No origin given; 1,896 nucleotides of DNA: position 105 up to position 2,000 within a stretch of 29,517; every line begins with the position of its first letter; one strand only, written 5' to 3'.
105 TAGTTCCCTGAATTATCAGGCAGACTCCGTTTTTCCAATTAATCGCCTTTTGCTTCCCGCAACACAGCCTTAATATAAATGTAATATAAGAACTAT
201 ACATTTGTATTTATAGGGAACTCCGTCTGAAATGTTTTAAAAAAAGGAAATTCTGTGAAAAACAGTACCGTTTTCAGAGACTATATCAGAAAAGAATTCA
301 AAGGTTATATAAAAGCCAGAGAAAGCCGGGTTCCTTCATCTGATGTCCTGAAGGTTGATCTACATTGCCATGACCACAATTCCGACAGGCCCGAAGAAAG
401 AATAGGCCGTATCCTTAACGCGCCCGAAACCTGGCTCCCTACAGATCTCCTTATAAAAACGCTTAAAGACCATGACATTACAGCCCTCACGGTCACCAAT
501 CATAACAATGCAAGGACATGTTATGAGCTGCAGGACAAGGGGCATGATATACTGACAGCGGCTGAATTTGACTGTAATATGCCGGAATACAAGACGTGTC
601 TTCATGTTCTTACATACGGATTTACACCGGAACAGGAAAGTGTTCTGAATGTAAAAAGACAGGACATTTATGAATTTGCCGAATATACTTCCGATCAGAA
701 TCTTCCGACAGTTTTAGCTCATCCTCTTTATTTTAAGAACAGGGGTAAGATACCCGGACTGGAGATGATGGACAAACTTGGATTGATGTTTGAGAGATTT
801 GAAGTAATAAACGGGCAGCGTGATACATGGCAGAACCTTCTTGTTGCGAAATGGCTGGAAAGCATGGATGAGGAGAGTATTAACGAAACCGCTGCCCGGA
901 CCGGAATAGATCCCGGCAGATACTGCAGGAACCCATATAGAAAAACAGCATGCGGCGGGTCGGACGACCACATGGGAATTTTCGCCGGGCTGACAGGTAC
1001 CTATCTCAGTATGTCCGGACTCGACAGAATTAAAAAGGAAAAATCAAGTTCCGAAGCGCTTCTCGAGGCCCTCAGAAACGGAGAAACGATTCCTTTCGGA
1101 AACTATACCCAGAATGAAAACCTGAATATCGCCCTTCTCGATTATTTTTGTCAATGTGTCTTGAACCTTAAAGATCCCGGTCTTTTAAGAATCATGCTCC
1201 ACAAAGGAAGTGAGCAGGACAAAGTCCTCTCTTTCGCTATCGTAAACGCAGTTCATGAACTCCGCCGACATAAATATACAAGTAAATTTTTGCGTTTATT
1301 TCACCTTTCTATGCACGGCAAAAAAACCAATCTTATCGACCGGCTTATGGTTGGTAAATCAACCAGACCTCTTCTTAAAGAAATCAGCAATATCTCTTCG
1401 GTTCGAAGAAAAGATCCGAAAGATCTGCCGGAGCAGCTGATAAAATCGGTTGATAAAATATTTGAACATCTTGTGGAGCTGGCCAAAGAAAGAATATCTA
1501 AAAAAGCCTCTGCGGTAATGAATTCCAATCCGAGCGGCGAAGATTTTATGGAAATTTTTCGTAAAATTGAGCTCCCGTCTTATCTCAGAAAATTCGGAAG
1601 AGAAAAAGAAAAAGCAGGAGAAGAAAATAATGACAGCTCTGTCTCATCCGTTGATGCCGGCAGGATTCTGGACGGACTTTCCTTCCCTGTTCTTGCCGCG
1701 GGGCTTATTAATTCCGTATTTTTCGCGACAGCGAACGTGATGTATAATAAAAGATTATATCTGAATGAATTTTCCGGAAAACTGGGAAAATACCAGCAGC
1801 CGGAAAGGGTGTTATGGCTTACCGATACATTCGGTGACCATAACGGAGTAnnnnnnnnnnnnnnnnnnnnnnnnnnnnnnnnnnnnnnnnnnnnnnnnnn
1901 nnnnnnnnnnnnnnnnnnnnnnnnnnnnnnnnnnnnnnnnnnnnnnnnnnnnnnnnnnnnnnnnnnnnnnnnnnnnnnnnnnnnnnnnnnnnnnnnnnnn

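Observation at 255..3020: Unusual single-polypeptide fusion of a PHP metal-dependent phosphoesterase with a GT4 glycosyltransferase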

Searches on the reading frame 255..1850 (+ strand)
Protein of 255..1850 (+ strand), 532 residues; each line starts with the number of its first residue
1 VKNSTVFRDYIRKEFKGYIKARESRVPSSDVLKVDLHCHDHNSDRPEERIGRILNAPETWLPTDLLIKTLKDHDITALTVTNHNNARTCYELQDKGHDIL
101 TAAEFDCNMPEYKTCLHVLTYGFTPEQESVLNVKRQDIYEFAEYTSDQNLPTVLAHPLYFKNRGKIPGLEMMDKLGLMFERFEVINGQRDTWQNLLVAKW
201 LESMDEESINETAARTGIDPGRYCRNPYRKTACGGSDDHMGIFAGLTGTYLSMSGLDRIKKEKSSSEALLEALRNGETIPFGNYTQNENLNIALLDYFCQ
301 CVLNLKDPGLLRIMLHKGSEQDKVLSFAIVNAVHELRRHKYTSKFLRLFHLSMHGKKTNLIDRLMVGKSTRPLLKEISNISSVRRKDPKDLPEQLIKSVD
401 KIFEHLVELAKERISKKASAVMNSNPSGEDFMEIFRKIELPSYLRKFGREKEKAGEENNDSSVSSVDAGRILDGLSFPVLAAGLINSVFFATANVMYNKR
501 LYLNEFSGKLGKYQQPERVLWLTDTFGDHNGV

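Call 6: search_solved_structures(query=window:255-1850:+, max_evalue=10, show_alignments=3)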
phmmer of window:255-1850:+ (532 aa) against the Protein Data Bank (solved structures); distinct sequences matched with E-value up to 10: 1.
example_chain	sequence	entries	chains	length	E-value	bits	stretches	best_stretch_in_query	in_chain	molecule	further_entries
1xkn_A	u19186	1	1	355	0.83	11.6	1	464-526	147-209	putative peptidyl-arginine deiminase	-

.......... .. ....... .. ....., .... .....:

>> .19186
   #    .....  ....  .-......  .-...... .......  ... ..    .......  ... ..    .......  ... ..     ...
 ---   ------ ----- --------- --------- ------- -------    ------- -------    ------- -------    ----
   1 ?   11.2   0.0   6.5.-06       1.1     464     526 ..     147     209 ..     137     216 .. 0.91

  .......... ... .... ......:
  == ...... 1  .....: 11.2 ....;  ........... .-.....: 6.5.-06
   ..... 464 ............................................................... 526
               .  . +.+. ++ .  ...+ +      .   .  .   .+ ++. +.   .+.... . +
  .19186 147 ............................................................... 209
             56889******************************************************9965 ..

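Call 7: find_homologous_proteins(query=window:255-1814:+, max_evalue=0.001)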
Query window:255-1814:+ (520 aa): 1138 proteins with E <= 0.001 among 8000 candidates; the best 120 are listed.
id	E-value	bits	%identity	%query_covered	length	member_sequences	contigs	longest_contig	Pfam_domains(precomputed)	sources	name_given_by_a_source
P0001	5.8e-156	538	47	99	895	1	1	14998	PF00534.27,PF13579.13,PF13524.13,PF13439.13,PF13692.13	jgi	jgi:glycosyltransferase involved in cell wall biosynthesis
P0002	6.9e-155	535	47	99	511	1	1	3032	-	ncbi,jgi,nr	ncbi:MAG: hypothetical protein LBR08_13105 [Bacteroidales bacterium]|jgi:hypothetical protein|nr:hyp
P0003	3.1e-152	526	47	100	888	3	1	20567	PF00534.27,PF13524.13,PF13439.13,PF13692.13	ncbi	-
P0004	7.8e-152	525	45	100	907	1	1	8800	PF00534.27,PF13579.13,PF13524.13,PF13439.13,PF20706.4,PF13692.13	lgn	-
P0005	9.7e-152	524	45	100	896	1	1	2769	PF00534.27,PF13524.13,PF13439.13,PF20706.4,PF13692.13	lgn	-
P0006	1.2e-151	524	46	100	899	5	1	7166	PF00534.27,PF13524.13,PF13439.13,PF13692.13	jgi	-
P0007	1.4e-151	524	47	100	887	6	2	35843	PF00534.27,PF13524.13,PF13439.13,PF13692.13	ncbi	-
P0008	1.4e-151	524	48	99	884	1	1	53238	PF00534.27,PF13524.13,PF13439.13,PF13692.13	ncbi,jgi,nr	ncbi:MAG: glycosyltransferase [Prevotellaceae bacterium]|jgi:glycosyltransferase involved in cell wa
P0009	2.4e-151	523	47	100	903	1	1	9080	PF00534.27,PF13524.13,PF13439.13,PF20706.4,PF13692.13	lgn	-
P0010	3.6e-151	523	46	99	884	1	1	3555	PF00534.27,PF13524.13,PF13439.13,PF13692.13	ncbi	-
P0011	4.5e-151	522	46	100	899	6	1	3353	PF00534.27,PF13524.13,PF13439.13,PF13692.13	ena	-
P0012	4.9e-151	522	49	100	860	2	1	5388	PF00534.27,PF13524.13,PF13439.13,PF13692.13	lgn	-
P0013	5.4e-151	522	48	99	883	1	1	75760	PF00534.27,PF13524.13,PF13439.13,PF13692.13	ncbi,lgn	-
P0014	5.4e-151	522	46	99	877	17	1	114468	PF00534.27,PF13524.13,PF13439.13,PF20706.4,PF13692.13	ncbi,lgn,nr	ncbi:MAG: glycosyltransferase [Bacteroidales bacterium]|nr:glycosyltransferase [Bacteroidales bacter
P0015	9.2e-151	521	46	99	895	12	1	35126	PF00534.27,PF13524.13,PF13439.13,PF20706.4,PF13692.13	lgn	-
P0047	7.9e-148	512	47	99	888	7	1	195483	PF00534.27,PF13524.13,PF13439.13,PF20706.4,PF13692.13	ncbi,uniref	ncbi:glycosyltransferase [Reichenbachiella sp. MALMAid0571]|uniref:glycosyltransferase n=1 Tax=Reich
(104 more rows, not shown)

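Call 55: find_encoding_contigs(protein=P0047, flank=8000, max_places=2)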
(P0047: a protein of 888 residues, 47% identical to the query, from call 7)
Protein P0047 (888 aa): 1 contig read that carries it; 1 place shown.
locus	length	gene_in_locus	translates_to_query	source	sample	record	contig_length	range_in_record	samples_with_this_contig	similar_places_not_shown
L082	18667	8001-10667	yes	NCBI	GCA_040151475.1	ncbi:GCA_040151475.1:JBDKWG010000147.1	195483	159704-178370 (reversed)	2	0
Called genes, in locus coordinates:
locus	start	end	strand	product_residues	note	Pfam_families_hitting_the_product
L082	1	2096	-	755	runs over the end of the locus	PF00330:Aconitase, PF00694:Aconitase_C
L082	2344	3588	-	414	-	PF04542:Sigma70_r2, PF08281:Sigma70_r4_2 (weak), PF20239:DUF6596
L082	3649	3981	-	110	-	PF03795:YCII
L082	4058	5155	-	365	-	PF01926:MMR_HSR1, PF02421:FeoB_N, PF06071:YchF-GTPase_C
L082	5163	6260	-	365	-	PF01594:AI-2E_transport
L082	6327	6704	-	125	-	PF11680:DUF3276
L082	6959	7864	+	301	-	PF01882:DUF58, PF13519:VWA_2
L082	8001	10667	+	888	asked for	PF13439:Glyco_transf_4, PF20706:GT4-conflict (faint), PF00534:Glycos_transf_1, PF13692:Glyco_trans_1_4, PF13524:Glyco_trans_1_2 (weak)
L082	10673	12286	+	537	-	PF00128:Alpha-amylase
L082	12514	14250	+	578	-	PF14262:Cthe_2159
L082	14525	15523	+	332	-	PF16884:ADH_N_2, PF00107:ADH_zinc_N, PF13602:ADH_zinc_N_2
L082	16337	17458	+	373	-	PF06580:His_kinase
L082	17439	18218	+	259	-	PF00072:Response_reg, PF04397:LytTR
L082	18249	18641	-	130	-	PF03625:DUF302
